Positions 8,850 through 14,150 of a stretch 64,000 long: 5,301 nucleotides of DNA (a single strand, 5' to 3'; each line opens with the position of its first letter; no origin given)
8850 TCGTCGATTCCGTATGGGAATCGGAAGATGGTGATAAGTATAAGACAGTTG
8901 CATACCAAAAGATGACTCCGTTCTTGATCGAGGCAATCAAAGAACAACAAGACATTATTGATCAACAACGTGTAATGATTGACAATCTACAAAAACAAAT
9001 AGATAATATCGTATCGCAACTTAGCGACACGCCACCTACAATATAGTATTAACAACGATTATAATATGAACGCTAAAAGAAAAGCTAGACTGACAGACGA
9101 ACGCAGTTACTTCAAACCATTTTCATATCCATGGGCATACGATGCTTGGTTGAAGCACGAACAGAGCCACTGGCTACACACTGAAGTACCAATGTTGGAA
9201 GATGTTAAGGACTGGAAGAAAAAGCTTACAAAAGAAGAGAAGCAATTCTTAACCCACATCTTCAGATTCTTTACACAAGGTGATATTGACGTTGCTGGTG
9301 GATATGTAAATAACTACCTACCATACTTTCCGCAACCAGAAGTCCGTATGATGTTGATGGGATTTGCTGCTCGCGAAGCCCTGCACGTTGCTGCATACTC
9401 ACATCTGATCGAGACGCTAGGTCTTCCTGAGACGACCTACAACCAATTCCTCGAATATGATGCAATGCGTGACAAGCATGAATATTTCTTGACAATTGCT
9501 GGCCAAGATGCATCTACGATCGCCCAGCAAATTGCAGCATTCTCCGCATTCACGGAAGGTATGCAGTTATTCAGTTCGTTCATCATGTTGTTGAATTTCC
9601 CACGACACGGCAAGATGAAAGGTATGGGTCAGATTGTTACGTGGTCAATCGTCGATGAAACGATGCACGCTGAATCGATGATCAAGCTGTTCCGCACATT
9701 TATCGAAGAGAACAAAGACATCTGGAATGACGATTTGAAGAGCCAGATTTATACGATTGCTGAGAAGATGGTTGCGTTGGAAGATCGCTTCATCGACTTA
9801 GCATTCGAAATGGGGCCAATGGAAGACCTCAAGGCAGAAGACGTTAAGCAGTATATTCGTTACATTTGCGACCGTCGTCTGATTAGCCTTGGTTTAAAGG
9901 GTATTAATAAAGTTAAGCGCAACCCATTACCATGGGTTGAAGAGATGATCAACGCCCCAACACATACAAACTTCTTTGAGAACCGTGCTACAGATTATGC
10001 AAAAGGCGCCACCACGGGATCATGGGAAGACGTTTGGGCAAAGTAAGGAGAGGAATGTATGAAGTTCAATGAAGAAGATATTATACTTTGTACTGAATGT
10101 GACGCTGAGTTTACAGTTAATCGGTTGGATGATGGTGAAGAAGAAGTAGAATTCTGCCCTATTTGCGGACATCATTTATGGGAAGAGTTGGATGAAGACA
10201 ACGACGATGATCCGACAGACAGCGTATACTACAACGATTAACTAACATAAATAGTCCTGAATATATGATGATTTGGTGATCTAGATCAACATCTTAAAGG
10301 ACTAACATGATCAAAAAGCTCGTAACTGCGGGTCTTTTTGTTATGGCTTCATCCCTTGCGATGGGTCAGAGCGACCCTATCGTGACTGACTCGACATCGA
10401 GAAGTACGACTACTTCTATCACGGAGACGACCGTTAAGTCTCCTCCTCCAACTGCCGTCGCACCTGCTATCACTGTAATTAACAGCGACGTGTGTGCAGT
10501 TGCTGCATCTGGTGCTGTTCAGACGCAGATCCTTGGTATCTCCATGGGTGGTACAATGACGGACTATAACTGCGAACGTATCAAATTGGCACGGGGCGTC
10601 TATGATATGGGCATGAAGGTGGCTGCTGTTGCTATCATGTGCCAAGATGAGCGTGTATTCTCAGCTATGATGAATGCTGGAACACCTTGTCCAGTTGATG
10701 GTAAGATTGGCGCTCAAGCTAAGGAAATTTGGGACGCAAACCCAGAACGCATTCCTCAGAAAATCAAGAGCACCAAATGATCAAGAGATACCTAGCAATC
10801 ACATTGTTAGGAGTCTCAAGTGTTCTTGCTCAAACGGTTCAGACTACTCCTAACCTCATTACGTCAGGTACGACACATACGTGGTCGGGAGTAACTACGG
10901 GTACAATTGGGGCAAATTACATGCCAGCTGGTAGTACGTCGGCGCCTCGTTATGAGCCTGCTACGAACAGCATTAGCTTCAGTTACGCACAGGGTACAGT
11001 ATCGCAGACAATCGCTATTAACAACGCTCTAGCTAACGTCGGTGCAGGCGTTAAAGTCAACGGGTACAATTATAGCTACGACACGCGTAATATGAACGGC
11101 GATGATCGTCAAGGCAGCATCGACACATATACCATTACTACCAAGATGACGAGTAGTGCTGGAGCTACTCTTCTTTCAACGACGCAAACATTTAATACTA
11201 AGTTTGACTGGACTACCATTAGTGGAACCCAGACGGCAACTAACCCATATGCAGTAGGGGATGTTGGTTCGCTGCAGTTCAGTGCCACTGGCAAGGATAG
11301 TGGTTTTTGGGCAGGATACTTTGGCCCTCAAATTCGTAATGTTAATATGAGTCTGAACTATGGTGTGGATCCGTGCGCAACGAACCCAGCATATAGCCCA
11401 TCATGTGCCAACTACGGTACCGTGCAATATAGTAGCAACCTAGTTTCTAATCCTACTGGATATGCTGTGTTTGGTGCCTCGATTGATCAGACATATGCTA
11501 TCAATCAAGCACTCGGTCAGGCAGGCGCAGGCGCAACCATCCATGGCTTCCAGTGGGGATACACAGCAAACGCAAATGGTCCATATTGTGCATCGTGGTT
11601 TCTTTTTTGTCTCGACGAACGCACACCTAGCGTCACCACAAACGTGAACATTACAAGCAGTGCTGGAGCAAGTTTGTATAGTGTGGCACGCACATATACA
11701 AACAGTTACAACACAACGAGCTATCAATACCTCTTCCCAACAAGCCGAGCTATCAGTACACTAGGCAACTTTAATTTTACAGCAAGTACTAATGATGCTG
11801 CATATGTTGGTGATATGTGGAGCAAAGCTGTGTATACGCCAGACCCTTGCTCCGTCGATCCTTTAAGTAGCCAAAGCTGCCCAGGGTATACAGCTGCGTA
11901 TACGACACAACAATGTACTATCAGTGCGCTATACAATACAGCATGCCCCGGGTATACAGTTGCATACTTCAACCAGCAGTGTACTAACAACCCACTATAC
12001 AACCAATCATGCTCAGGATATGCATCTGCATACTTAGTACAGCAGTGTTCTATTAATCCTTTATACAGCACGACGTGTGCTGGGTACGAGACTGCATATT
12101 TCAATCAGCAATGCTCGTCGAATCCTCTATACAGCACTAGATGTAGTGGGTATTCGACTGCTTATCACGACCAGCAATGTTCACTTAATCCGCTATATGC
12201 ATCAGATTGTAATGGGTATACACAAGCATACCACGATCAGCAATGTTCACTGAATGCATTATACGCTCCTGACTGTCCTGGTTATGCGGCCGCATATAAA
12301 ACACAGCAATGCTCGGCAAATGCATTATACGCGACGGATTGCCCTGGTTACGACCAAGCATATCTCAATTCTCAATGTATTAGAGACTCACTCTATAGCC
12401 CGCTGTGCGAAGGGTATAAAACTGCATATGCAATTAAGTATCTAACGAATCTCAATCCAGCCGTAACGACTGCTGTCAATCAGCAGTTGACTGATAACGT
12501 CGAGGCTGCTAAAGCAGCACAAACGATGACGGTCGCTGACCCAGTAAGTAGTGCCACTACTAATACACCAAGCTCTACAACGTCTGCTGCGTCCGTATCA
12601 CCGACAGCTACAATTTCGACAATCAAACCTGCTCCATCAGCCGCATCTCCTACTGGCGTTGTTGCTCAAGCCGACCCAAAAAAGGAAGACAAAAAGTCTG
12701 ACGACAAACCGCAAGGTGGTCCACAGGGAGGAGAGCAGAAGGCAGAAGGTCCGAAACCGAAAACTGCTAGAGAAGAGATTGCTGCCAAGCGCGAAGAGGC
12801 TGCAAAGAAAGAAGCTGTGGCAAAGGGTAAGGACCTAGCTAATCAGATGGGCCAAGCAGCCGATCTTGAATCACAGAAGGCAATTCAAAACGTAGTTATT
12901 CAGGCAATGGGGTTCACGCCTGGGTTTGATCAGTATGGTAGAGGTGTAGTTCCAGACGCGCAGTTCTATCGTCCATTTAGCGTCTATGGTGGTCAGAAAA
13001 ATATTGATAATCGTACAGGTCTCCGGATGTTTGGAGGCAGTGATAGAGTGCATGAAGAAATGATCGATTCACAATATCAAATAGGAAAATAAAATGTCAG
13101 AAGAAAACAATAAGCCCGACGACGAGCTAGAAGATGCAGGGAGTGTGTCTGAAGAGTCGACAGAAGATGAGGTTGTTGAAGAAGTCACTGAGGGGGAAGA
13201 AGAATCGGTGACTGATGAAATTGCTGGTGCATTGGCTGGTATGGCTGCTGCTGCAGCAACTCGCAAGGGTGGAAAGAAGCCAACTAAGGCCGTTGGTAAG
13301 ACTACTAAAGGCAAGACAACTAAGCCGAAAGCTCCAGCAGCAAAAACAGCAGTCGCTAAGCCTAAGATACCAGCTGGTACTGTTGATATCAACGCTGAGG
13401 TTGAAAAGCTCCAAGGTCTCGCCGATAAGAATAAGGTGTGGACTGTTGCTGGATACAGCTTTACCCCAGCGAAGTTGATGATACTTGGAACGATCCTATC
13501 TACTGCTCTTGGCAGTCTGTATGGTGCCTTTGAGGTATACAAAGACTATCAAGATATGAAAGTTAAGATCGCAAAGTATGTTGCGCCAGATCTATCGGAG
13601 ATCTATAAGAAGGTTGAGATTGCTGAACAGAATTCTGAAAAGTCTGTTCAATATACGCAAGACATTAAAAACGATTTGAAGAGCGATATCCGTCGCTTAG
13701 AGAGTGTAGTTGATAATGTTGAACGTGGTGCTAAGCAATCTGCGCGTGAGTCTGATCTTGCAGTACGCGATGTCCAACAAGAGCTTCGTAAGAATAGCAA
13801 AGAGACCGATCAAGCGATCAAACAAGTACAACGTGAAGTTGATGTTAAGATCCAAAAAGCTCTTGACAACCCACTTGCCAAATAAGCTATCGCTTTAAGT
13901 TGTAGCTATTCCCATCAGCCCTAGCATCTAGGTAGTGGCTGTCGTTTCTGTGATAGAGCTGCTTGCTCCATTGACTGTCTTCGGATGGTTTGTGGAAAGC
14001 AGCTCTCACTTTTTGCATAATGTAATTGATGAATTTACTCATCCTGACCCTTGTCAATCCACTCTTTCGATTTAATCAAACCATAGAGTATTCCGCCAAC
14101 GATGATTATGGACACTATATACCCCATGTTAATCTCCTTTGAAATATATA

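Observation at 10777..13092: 787-aa secreted protein with about 11 tandem 20-residue double-cysteine repeats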

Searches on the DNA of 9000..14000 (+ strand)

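Call 5: search_dna_similar(query=window:9000-14000:+, collection=phages, mode=near)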
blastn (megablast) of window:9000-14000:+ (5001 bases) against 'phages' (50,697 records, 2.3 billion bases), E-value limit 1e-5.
No match.
